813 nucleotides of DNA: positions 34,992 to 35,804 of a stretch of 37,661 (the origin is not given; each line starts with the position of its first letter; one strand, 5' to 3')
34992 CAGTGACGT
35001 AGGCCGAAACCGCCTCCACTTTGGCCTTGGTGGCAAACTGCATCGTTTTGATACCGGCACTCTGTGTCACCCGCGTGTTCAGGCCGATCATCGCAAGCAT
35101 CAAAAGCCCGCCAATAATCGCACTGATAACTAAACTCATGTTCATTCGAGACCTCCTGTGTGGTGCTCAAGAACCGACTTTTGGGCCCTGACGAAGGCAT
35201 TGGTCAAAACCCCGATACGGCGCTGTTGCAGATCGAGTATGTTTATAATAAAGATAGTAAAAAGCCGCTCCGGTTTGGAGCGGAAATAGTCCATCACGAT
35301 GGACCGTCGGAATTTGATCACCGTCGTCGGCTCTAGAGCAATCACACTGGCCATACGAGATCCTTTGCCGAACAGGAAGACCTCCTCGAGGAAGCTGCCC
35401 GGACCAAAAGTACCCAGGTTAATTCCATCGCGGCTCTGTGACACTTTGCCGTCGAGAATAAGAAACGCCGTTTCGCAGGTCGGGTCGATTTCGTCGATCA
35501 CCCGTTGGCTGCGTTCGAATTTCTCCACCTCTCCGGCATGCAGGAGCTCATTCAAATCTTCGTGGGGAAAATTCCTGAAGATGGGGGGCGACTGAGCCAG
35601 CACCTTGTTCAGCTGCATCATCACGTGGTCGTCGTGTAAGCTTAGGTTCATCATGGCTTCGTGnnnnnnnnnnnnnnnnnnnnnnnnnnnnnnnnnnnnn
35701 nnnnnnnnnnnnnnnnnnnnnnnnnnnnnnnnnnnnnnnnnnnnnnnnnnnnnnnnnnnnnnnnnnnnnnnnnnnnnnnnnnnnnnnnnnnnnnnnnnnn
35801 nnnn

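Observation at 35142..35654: Stand-alone cNMP-binding protein translationally coupled inside the minor-pilin block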

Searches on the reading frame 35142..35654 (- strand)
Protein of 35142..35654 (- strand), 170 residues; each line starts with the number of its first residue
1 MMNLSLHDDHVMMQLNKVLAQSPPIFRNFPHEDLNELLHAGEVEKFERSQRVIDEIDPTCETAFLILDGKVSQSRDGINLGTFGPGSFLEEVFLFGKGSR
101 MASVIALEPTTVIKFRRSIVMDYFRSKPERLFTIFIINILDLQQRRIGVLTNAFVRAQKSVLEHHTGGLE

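Call 3: search_protein_families(library=pfam, proteins=[window:35142-35654:-], max_evalue=1)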
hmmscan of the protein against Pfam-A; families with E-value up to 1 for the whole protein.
window:35142-35654:- (170 aa): 1 family
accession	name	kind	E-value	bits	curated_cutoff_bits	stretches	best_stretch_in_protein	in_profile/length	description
PF00027.35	cNMP_binding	-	3.8e-11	43.2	27.5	1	44-125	2-87/89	Cyclic nucleotide-binding domain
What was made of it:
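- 35142..35654 (-): Gene for a 170-aa stand-alone cyclic-nucleotide-binding-fold protein (N-terminal helices, beta-roll, long C-helix). PF00027 scores E=3.8e-11, above the cut-off (call 3).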

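Call 5: find_homologous_proteins(query=window:35142-35654:-, max_evalue=0.001)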
Query window:35142-35654:- (170 aa): 11 proteins with E <= 0.001 among 32 candidates.
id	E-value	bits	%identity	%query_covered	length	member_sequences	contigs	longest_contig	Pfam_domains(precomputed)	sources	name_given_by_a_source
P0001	2.0e-106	371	100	100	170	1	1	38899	PF00027.36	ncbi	-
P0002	4.4e-97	341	91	99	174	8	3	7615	PF00027.36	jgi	jgi:CRP-like cAMP-binding protein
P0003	1.9e-94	332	90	99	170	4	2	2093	PF00027.36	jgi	-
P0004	6.9e-91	320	87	99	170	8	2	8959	PF00027.36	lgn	-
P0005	1.5e-90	319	85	99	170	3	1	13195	PF00027.36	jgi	-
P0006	6.2e-90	317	84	99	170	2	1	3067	PF00027.36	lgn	-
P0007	1.2e-89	316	83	99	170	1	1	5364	PF00027.36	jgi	jgi:CRP-like cAMP-binding protein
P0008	6.6e-85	301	80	99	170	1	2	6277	PF00027.36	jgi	jgi:CRP-like cAMP-binding protein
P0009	6.3e-73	262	71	99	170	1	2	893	PF00027.36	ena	-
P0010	7.0e-63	229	62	100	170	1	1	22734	PF00027.36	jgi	jgi:CRP-like cAMP-binding protein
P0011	4.2e-32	129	67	48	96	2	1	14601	-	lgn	-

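Call 6: search_solved_structures(query=window:35142-35654:-, max_evalue=1, show_alignments=3)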
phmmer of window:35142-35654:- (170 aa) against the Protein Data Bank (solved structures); distinct sequences matched with E-value up to 1: 54.
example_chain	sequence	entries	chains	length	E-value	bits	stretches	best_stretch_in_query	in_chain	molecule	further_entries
5ezr_A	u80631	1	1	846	2.7e-10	43.8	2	17-108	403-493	cGMP-dependent protein kinase, putative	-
4rz7_A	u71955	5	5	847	2.8e-10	43.8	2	17-108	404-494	cGMP-dependent protein kinase, putative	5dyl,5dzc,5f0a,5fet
9p74_A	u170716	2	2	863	3e-10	43.6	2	17-108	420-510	cGMP-dependent protein kinase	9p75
3shr_A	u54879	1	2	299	3.6e-10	43.4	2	20-117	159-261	cGMP-dependent protein kinase 1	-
7ssb_A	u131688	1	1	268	9.7e-10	42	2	21-117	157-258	cGMP-dependent protein kinase 1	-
4z07_A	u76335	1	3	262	1e-09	41.9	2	20-117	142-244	cGMP-dependent protein kinase 1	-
7lv3_A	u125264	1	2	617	1.4e-08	38.2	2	21-117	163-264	Isoform Beta of cGMP-dependent protein kinase 1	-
5dyk_A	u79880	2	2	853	4.7e-08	36.5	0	18-95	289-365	CGMP-dependent protein kinase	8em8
5j48_A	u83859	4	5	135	8e-05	26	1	21-117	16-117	cGMP-dependent protein kinase 1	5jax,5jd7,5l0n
4ku7_A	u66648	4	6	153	0.00012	25.5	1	21-117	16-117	cGMP-dependent protein kinase 1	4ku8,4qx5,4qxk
5d1i_A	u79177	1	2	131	0.00061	23.1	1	24-129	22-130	Cyclic nucleotide-binding protein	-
7t4t_A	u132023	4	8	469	0.001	22.4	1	21-117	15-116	cGMP-dependent protein kinase 1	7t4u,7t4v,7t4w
1o5l_A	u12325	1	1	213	0.0029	21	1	24-138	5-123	transcriptional regulator, crp family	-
3r6s_A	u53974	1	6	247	0.0049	20.2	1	17-119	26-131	transcription regulator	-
5kjx_A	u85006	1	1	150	0.0053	20.1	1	40-117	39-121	cAMP-dependent protein kinase type I-alpha regulatory subunit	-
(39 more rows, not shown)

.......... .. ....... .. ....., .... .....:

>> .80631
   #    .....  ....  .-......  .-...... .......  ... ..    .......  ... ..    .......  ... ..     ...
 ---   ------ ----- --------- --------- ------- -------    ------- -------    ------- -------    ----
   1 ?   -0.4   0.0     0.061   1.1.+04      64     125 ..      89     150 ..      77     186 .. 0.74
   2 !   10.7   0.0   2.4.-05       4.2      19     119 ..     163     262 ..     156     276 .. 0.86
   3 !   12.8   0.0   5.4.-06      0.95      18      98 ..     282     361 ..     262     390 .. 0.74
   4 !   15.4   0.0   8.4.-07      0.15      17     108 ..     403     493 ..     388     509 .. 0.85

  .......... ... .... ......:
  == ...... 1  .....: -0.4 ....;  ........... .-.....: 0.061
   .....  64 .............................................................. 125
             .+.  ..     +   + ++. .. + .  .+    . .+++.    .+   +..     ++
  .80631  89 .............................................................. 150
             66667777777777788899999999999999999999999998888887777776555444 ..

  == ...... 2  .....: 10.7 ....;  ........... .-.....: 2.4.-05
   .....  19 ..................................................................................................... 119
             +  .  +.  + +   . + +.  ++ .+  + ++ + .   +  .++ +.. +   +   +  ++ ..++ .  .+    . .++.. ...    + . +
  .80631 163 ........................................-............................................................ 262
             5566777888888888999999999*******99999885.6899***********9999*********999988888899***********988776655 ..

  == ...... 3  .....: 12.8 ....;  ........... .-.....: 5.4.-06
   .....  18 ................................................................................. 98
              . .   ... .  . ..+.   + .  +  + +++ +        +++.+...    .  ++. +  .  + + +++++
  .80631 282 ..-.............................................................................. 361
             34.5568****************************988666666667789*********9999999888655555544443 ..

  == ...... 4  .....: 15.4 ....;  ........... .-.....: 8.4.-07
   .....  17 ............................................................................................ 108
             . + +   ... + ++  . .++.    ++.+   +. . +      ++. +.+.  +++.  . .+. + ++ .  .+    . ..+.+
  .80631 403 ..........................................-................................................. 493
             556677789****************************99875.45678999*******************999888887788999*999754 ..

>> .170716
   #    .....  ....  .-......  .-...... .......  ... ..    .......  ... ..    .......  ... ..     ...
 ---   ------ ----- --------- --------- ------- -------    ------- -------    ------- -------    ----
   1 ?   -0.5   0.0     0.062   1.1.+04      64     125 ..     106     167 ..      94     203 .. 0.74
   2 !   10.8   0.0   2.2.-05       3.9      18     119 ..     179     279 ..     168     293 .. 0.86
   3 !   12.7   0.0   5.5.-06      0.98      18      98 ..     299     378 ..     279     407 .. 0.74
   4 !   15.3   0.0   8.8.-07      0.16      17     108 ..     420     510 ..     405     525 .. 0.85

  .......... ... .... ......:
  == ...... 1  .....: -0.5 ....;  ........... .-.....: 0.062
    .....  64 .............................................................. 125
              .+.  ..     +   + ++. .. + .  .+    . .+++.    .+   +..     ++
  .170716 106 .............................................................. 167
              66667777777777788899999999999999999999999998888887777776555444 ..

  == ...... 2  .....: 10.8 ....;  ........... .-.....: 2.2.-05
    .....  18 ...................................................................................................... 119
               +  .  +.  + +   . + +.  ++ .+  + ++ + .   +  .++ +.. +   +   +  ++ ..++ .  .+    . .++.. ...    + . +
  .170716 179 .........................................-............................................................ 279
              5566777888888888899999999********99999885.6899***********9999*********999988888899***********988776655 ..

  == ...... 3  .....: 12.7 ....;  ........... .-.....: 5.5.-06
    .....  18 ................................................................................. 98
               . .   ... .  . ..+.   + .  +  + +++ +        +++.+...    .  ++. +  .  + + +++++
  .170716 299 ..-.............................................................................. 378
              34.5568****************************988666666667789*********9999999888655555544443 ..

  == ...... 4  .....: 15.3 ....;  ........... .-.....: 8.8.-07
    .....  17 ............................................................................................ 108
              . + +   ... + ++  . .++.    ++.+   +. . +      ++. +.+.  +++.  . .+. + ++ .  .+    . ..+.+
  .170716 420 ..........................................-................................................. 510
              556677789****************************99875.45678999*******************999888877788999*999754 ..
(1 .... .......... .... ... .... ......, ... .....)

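Call 7: find_encoding_contigs(protein=P0001, flank=10000, max_places=3)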
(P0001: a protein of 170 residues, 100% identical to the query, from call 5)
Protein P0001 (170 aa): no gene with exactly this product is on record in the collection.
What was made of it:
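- Tried and rejected: The look-up of the window's own protein in the contig index failed (call 7).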

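Call 8: find_encoding_contigs(protein=P0010, flank=10000, max_places=3)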
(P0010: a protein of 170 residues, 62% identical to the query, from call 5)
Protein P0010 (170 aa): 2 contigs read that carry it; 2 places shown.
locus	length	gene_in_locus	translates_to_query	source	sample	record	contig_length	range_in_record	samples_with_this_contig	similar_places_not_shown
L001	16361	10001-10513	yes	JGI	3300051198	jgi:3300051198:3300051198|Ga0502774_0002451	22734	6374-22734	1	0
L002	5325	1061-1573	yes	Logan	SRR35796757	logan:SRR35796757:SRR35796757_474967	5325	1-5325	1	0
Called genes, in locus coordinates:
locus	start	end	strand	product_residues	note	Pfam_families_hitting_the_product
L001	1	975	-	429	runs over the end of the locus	-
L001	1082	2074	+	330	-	PF00535:Glycos_transf_2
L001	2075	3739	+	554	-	PF13231:PMT_2 (weak)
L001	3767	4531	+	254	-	PF00535:Glycos_transf_2, PF10111:Glyco_tranf_2_2, PF13641:Glyco_tranf_2_3 (weak)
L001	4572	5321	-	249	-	-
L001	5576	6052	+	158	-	-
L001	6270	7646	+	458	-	PF28597:T2SSF_N (faint), PF00482:T2SSF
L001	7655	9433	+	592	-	PF00437:T2SSE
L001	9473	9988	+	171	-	-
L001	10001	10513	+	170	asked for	PF00027:cNMP_binding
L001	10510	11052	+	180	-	-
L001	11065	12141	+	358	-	-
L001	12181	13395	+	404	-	PF00437:T2SSE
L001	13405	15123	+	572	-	-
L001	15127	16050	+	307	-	-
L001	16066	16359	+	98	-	?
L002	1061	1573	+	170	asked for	PF00027:cNMP_binding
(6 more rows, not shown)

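Call 17: predict_structure(alignment_id=A1)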
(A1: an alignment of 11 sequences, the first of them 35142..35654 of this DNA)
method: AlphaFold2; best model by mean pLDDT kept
length: 170 residues; sequences in the alignment: 11
mean_pLDDT: 64.9   pTM: 0.58
mean pLDDT of the five models: 64.9, 64.3, 64.0, 62.7, 62.1
residues with pLDDT >= 90: 4; 70-90: 62; 50-70: 74; < 50: 30
segments of 3 or more residues with pLDDT < 50: 1-4, 57-59, 91-98, 131-133, 135-143
pLDDT, mean of each block of 10 residues (from residue 1): 54 73 56 66 85 59 78 75 74 43 81 74 60 47 52 62 63
secondary structure, 60 per line:
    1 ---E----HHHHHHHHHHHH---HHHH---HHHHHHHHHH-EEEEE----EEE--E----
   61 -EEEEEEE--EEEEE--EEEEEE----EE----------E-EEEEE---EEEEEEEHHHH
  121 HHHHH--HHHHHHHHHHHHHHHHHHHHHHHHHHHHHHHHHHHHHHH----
elements in order: H9-20 H24-27 H31-40 E42-46 E51-53 E62-68 E71-75 E78-83 E102-106 E110-116 H117-125 H128-166
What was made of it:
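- Tried and rejected: A first AlphaFold run with only 11 close homologues gave a poor model (pLDDT 64.9; call 17).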
